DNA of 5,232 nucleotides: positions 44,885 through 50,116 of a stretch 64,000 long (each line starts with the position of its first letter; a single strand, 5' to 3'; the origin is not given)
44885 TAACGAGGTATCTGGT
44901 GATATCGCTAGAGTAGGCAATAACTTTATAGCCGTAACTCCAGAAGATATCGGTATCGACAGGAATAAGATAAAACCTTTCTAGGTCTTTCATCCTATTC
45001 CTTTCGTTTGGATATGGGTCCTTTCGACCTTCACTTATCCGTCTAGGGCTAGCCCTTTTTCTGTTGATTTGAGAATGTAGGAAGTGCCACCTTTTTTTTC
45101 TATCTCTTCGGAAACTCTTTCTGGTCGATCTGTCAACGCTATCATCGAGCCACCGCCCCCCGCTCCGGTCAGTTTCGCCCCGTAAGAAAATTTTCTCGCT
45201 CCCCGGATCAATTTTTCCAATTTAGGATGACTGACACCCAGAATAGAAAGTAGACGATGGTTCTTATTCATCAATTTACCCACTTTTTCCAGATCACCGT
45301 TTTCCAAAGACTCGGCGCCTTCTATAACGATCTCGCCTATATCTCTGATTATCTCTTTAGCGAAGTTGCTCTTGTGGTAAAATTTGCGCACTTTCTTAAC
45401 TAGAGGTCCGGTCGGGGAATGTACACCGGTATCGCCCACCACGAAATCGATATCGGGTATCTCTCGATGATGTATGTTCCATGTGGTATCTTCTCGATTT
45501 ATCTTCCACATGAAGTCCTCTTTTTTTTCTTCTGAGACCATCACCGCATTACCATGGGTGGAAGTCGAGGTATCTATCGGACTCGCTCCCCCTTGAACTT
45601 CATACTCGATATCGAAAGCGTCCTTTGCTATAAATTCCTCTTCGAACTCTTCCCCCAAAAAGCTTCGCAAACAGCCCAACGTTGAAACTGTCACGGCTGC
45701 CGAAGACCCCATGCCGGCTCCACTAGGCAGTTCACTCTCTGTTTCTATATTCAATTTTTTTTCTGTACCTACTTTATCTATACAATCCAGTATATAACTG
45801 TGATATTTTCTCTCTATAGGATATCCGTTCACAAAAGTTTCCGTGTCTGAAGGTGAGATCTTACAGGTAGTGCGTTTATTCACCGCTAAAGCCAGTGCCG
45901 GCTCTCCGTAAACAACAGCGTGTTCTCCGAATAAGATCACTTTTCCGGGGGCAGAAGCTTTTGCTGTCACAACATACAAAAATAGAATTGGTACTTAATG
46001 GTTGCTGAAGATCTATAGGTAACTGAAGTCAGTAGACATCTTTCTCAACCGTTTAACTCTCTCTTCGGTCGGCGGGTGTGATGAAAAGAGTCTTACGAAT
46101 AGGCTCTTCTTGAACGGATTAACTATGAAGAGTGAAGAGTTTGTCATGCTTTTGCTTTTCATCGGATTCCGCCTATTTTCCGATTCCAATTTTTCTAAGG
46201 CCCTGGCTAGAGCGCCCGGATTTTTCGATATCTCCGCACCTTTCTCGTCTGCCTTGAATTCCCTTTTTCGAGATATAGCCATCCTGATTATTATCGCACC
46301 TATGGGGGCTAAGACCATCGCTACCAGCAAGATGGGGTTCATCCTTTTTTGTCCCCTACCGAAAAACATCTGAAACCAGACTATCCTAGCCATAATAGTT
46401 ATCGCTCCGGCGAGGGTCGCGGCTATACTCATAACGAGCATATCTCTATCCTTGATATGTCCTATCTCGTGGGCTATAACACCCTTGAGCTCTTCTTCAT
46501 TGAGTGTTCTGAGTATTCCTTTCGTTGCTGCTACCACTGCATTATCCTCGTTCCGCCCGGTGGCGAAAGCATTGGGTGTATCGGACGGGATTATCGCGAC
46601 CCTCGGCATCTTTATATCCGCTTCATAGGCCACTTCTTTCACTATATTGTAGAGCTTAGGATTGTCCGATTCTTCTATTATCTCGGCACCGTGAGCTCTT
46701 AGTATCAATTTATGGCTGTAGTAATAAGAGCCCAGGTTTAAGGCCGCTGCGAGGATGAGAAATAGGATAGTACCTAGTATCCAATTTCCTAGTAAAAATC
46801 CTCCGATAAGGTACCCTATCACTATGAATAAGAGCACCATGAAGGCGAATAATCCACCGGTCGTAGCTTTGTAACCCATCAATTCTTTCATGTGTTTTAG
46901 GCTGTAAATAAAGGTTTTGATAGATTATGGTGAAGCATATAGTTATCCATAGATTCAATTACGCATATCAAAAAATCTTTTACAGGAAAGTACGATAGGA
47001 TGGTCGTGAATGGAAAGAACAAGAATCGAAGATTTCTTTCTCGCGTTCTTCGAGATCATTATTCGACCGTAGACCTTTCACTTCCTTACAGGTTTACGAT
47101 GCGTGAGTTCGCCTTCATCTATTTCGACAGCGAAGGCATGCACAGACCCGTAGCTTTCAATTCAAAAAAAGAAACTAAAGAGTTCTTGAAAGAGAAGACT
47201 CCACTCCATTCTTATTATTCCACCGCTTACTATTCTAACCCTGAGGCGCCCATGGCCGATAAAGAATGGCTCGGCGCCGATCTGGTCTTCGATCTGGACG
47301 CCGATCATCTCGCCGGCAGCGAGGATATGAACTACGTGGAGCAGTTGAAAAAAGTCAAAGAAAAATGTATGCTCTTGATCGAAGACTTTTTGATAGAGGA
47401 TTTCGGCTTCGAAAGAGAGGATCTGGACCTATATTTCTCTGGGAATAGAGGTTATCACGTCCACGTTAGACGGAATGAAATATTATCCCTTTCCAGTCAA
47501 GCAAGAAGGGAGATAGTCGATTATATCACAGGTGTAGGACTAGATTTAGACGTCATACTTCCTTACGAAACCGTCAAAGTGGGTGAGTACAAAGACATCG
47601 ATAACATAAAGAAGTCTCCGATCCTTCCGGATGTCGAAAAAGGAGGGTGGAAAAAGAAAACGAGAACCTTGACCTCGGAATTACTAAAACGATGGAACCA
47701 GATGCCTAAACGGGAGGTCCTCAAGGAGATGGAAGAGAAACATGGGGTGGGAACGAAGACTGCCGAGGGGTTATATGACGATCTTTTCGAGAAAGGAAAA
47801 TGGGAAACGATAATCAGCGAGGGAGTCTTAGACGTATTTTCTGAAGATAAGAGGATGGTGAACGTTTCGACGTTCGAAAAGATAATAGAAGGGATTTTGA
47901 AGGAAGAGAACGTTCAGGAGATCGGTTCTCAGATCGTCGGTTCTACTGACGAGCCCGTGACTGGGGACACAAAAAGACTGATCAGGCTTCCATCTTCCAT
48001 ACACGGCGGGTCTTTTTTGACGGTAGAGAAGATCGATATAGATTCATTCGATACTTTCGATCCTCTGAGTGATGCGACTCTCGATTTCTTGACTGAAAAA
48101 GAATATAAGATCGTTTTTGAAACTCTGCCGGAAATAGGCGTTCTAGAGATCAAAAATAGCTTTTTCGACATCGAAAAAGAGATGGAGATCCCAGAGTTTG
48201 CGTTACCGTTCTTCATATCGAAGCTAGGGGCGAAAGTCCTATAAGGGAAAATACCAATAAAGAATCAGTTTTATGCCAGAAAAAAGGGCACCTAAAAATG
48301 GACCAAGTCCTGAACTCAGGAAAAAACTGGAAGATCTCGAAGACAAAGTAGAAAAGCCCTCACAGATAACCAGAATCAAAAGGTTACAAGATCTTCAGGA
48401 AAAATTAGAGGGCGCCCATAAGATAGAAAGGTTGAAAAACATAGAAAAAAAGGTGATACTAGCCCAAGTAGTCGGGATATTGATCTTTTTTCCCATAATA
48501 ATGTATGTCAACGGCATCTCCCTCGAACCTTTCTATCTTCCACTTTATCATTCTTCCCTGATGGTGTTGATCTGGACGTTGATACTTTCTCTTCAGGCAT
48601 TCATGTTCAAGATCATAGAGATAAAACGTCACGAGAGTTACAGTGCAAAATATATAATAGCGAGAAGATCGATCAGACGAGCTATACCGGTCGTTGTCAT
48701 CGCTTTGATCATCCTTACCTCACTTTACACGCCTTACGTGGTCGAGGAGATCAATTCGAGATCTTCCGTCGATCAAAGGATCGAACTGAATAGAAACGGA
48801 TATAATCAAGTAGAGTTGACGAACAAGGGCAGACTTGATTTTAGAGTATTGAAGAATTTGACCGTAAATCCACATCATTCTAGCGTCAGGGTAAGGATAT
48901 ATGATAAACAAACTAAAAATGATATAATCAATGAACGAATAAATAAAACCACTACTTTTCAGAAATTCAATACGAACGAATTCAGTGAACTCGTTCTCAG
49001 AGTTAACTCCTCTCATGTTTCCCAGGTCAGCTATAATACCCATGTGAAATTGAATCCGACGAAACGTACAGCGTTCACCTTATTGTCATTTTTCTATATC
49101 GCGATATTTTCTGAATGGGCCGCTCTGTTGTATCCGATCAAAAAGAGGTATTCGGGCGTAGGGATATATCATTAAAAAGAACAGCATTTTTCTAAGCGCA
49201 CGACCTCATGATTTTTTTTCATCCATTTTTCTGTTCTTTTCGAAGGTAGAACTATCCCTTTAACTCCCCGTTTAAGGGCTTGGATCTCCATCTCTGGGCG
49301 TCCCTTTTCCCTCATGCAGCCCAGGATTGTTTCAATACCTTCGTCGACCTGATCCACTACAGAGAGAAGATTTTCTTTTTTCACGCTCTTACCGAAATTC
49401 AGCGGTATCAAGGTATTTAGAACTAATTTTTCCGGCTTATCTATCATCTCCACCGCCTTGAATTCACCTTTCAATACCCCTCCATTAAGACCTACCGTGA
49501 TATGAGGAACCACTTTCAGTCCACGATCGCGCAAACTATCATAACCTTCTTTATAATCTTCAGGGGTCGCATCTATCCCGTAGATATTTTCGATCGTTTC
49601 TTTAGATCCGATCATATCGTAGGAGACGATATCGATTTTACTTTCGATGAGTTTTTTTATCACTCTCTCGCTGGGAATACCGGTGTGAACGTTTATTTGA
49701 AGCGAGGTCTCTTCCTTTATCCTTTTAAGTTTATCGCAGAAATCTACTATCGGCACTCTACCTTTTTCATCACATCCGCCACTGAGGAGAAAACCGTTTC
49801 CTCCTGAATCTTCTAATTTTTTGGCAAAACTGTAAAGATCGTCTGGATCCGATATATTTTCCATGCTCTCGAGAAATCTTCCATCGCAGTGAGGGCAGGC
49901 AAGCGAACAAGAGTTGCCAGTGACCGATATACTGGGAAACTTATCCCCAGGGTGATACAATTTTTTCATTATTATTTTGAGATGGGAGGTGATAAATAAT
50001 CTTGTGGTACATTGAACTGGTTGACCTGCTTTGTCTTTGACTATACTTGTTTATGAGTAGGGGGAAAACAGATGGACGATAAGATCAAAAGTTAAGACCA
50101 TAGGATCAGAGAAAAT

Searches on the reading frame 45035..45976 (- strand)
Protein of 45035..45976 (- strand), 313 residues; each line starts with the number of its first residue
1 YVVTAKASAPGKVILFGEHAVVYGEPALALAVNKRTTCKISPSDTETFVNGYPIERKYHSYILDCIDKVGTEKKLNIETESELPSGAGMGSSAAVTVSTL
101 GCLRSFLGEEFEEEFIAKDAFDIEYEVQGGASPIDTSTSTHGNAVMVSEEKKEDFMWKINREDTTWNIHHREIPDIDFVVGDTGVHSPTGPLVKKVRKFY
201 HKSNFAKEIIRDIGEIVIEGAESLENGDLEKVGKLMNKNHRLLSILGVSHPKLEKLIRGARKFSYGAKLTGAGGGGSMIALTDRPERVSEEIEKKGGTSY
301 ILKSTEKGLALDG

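Call 10: search_protein_families(library=pfam, proteins=[window:45035-45976:-], max_evalue=0.001)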
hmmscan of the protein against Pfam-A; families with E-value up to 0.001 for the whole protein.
window:45035-45976:- (313 aa): 4 families
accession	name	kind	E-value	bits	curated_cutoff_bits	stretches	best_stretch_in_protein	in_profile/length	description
PF08544.19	GHMP_kinases_C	-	2e-14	54.1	21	1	222-294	3-81/85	GHMP kinases C terminal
PF00288.32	GHMP_kinases_N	-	7.9e-14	52.1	22.3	1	64-142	5-86/87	GHMP kinases N terminal domain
PF10509.15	GalKase_gal_bdg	-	0.00025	21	23.1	1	7-42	14-49/49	Galactokinase galactose-binding signature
PF22700.2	MVD-like_N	-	0.00036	20.7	27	1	33-113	34-121/157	Diphosphomevalonate decarboxylase-like N-terminal domain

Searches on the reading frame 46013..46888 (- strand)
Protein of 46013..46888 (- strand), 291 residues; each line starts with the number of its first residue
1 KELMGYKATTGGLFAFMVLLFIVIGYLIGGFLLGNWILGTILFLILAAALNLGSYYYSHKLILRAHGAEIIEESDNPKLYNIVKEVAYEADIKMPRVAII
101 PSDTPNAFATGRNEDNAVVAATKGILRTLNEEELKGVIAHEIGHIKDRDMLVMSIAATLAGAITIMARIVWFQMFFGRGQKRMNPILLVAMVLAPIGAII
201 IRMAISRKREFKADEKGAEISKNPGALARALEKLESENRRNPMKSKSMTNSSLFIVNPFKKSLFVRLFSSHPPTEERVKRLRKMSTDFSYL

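Call 10: search_protein_families(library=pfam, proteins=[window:46013-46888:-], max_evalue=0.001)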
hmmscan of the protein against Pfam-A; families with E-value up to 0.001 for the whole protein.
window:46013-46888:- (291 aa): 2 families
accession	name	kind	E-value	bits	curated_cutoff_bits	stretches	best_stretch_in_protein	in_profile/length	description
PF01435.24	Peptidase_M48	-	3.4e-36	125.3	20.3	1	74-284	2-185/186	Peptidase family M48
PF05569.17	Peptidase_M56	-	2.1e-05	24.3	31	1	33-159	103-218/296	BlaR1 peptidase M56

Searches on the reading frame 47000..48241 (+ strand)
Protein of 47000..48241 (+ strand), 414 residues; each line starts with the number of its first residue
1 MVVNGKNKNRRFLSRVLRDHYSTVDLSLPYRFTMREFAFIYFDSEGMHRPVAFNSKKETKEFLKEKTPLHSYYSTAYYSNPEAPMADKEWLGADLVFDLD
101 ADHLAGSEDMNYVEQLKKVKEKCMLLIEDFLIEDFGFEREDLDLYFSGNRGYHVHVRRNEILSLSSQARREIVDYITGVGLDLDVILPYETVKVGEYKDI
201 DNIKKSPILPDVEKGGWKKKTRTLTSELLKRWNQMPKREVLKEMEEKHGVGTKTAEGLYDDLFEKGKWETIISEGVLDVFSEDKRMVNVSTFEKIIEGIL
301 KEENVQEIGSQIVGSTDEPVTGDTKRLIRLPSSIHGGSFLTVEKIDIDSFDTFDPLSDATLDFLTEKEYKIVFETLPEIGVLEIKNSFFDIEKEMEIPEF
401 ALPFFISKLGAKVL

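Call 10: search_protein_families(library=pfam, proteins=[window:47000-48241:+], max_evalue=0.001)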
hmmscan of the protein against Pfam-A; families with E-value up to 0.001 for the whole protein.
window:47000-48241:+ (414 aa): 1 family
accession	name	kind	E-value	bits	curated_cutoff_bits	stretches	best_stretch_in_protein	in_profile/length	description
PF01896.25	DNA_primase_S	-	4.5e-22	79.6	26.8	1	97-338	1-154/163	DNA primase small subunit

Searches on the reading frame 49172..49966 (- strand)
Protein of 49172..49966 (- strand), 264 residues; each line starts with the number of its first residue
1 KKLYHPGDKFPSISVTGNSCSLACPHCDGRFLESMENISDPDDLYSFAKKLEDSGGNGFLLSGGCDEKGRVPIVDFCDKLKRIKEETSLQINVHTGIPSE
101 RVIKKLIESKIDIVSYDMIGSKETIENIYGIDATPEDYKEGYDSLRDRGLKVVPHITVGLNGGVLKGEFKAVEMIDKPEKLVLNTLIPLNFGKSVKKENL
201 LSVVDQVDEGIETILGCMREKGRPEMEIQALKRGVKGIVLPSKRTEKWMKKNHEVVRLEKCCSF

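Call 64: search_protein_families(library=pfam, proteins=[window:49172-49966:-], max_evalue=0.00001)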
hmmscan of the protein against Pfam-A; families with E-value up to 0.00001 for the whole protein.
window:49172-49966:- (264 aa): 1 family
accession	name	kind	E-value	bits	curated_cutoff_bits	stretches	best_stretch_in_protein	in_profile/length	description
PF04055.27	Radical_SAM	-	3.8e-13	50.4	29.5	1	16-162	3-153/166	Radical SAM superfamily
